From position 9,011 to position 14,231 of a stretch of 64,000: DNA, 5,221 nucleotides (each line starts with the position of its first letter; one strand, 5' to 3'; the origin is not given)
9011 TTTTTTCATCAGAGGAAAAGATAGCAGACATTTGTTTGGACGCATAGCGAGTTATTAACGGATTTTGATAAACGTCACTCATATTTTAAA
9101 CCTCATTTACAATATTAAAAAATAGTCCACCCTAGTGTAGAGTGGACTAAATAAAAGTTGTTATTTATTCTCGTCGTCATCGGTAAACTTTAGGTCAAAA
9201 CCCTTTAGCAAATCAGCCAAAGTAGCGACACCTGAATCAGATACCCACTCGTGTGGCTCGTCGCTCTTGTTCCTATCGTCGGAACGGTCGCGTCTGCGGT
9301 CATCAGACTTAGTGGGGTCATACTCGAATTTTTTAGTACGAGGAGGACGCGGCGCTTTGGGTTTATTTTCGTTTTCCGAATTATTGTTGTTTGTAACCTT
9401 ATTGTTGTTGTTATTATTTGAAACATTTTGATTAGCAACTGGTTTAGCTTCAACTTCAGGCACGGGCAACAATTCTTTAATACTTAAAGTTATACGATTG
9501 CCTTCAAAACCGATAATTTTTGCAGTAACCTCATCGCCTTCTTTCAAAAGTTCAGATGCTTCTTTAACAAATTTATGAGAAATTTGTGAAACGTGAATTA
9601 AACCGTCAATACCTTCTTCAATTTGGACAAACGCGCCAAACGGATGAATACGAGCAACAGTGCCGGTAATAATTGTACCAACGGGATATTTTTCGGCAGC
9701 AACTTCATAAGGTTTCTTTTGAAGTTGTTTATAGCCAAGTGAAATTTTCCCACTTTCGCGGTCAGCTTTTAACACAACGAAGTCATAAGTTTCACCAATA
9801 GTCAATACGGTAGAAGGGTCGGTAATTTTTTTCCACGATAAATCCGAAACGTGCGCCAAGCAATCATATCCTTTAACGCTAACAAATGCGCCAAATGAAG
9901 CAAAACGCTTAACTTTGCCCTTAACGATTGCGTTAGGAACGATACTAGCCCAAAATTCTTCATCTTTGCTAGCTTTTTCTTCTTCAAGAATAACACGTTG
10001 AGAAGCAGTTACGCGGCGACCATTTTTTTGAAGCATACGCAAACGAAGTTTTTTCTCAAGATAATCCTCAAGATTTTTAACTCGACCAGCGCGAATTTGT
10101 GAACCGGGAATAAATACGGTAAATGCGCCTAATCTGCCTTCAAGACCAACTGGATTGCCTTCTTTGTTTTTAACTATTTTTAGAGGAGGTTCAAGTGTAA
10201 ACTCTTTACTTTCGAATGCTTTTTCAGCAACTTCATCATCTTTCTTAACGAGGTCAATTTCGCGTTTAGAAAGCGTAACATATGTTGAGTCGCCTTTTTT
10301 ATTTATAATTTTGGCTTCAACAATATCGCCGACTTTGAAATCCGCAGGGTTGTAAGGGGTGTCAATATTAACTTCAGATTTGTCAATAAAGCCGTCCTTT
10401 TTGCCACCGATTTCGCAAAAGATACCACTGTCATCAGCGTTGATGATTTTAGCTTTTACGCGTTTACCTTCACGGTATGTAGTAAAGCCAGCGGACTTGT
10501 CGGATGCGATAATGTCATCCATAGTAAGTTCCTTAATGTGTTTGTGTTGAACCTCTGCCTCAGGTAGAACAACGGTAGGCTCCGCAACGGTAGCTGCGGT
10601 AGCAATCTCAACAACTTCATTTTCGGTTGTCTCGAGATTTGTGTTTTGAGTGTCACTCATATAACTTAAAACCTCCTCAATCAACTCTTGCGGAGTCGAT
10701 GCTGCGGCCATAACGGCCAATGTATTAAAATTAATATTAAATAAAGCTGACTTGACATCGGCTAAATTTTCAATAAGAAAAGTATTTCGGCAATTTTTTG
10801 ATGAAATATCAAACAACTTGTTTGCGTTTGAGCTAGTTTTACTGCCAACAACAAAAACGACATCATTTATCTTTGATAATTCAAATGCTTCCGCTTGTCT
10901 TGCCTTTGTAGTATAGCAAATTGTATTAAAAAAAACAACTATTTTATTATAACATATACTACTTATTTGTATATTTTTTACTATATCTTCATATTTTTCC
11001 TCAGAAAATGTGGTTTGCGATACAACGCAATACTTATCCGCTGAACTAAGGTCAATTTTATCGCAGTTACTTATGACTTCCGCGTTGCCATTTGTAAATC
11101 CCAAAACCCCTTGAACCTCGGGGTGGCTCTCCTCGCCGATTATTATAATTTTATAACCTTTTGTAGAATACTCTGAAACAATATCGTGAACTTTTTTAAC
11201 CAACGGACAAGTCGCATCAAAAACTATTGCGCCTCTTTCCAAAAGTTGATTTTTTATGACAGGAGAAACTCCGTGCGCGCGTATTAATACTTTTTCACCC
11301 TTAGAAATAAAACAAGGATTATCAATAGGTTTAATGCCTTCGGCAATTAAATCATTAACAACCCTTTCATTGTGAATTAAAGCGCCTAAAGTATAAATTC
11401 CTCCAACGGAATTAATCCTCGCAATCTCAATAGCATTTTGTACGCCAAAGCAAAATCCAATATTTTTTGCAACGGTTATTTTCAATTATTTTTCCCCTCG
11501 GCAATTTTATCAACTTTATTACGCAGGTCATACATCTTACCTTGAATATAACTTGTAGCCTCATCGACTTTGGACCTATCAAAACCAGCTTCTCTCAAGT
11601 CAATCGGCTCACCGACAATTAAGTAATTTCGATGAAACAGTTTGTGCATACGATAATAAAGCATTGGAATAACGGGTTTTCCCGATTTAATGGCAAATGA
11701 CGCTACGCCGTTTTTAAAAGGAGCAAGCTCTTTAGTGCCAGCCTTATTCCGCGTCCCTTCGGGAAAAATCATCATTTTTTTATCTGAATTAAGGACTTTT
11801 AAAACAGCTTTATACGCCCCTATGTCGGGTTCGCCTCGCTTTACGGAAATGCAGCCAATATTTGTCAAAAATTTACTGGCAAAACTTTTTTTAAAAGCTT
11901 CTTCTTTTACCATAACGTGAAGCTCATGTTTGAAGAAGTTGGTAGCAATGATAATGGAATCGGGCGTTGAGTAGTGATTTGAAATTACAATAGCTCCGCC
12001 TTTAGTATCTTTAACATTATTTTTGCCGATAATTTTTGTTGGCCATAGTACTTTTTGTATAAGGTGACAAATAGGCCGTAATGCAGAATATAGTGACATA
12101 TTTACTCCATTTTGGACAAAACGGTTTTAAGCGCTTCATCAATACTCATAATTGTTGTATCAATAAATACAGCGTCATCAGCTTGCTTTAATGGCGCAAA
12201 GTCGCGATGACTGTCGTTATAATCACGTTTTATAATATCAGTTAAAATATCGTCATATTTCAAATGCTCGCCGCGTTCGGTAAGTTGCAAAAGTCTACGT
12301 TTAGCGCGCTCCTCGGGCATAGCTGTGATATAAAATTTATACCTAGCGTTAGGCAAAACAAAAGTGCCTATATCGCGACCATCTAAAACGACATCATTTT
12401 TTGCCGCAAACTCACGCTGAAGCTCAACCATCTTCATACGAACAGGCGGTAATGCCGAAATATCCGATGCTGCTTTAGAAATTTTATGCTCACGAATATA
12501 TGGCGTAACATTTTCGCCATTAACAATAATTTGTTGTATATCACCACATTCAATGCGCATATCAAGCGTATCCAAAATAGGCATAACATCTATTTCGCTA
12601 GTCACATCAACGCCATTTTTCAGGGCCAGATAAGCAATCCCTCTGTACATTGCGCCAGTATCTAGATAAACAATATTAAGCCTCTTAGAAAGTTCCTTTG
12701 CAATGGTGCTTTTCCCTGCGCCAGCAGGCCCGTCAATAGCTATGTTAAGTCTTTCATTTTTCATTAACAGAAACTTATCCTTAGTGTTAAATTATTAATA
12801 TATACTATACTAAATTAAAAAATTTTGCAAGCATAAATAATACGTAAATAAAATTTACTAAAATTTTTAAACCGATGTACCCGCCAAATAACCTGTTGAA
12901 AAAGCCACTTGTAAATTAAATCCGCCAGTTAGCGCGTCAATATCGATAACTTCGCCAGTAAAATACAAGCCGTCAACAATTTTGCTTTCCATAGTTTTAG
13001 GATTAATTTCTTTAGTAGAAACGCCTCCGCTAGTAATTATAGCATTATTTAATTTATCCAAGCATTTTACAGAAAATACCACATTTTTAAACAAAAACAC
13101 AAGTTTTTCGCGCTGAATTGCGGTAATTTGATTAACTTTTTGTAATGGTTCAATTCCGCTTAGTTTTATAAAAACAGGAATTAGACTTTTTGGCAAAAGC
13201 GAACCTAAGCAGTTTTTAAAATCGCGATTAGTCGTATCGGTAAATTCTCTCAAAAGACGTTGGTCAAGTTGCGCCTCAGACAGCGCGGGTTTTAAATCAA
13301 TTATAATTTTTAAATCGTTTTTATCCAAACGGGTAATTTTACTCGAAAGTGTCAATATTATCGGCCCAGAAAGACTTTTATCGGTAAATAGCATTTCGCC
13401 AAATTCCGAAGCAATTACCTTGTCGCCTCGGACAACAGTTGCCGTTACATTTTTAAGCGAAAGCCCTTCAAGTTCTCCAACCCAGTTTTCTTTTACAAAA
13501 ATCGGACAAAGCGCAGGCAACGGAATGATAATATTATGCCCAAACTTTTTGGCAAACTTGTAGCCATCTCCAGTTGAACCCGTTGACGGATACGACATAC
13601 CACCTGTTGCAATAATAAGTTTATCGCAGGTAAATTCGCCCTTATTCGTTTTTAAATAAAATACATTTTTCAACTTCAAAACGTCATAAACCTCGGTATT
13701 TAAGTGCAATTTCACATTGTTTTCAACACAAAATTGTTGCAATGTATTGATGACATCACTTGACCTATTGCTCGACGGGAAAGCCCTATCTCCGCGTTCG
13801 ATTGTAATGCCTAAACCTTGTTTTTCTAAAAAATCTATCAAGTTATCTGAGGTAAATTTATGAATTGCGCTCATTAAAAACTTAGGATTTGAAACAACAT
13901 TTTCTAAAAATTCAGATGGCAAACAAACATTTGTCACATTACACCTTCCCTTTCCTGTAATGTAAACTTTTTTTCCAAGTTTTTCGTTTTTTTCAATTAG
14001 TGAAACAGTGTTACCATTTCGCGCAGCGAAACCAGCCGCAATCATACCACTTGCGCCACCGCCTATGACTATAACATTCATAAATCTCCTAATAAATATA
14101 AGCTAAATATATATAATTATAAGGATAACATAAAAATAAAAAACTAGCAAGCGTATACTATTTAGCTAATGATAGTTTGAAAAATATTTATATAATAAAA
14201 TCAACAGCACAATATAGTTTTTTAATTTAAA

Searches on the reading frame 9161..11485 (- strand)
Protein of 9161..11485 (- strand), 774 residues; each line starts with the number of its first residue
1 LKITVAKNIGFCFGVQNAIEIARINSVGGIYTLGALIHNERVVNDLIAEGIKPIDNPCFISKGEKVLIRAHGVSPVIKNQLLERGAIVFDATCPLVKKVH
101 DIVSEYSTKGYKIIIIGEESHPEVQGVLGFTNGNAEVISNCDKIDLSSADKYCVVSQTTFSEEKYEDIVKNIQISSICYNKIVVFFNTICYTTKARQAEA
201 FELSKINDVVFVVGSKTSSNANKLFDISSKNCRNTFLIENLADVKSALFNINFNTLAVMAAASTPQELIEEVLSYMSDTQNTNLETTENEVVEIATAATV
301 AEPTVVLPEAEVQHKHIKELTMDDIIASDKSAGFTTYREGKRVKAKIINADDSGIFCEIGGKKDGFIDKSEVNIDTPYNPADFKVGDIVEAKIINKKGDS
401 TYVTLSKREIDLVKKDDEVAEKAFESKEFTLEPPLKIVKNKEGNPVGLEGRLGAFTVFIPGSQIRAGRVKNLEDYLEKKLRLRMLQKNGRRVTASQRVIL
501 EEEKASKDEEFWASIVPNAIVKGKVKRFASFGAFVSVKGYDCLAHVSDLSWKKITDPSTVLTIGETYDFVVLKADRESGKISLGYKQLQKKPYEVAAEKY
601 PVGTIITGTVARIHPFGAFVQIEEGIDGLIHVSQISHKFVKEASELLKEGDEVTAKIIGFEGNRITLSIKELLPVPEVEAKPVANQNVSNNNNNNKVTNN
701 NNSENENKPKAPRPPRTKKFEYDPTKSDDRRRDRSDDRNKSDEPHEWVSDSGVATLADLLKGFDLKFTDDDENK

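Call 36: search_protein_families(library=pfam, proteins=[window:9161-11485:-], max_evalue=0.001)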
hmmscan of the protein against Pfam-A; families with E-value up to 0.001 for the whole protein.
window:9161-11485:- (774 aa): 5 families
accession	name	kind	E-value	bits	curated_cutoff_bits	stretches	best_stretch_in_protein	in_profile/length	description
PF02401.23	LYTB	-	1.2e-82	277.6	24.5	1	3-276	1-266/267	LytB protein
PF00575.29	S1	-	4e-44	149.3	22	3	600-670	2-74/74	S1 RNA binding domain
PF23459.1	S1_RRP5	-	1.4e-07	32.4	27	0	603-660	4-61/72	RRP5 S1 domain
PF13509.12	S1_2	-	2.4e-06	28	21.8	0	602-638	1-37/61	S1 domain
PF21710.3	Spt6_S1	-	1.3e-05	25.8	27.5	0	601-667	15-82/91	Spt6, S1/OB domain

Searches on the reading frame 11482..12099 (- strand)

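Call 36: search_protein_families(library=pfam, proteins=[window:11482-12099:-], max_evalue=0.001)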
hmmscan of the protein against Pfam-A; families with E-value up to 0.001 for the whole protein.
window:11482-12099:- (205 aa): 1 family
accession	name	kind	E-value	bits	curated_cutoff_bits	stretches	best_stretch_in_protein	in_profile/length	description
PF01553.26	Acyltransferase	-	1.1e-23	83.9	23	1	23-148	4-131/132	Acyltransferase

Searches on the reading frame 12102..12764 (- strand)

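Call 36: search_protein_families(library=pfam, proteins=[window:12102-12764:-], max_evalue=0.001)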
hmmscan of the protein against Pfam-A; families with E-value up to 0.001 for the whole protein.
window:12102-12764:- (220 aa): 5 families
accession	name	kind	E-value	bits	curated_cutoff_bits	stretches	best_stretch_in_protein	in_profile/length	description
PF02224.24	Cytidylate_kin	-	2.6e-71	240.1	26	1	8-219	1-209/211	Cytidylate kinase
PF13238.12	AAA_18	-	5e-10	40.4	29.4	1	8-161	1-112/128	AAA domain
PF13189.12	Cytidylate_kin2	-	3.3e-08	34.4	28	1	7-156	1-127/176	Cytidylate kinase-like family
PF13207.12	AAA_17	-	4.5e-06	27.4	27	1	12-43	2-33/136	AAA domain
PF13521.12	AAA_28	-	0.0004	21.1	27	0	8-34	2-28/164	AAA domain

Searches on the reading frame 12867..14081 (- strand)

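Call 37: search_protein_families(library=pfam, proteins=[window:12867-14081:-], max_evalue=0.001)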
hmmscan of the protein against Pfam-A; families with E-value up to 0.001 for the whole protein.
window:12867-14081:- (404 aa): 11 families
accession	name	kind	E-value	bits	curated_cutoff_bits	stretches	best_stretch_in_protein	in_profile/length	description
PF03486.20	HI0933_like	-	8.8e-87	291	50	1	2-402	2-243/244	HI0933-like protein Rossmann domain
PF22780.1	HI0933_like_1st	-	1e-31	110.4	27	1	189-348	2-164/165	HI0933-like protein barrel and H2TH domain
PF13738.12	Pyr_redox_3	-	9.5e-13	48.5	30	1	111-167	84-140/305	Pyridine nucleotide-disulphide oxidoreductase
PF07992.20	Pyr_redox_2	-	6.6e-12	45.9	26.1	1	1-166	1-114/291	Pyridine nucleotide-disulphide oxidoreductase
PF12831.13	FAD_oxidored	-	8.4e-10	38.9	27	1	3-139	2-120/416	FAD dependent oxidoreductase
PF01266.30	DAO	-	2.3e-09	37.7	27.9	1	3-36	2-35/353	FAD dependent oxidoreductase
PF01134.28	GIDA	-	9.9e-07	28.6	22.1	1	2-160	1-149/391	Glucose inhibited division protein A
PF13450.12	NAD_binding_8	-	4.8e-06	27.2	21.9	1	5-39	1-35/68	NAD(P)-binding Rossmann-like domain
PF00890.30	FAD_binding_2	-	5.4e-06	26.3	20.4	1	3-36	2-35/414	FAD binding domain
PF00070.33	Pyr_redox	-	1.2e-05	26.1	22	0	2-36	1-35/82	Pyridine nucleotide-disulphide oxidoreductase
PF13454.12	NAD_binding_9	-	0.00099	19.5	21.8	0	5-160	2-153/155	FAD-NAD(P)-binding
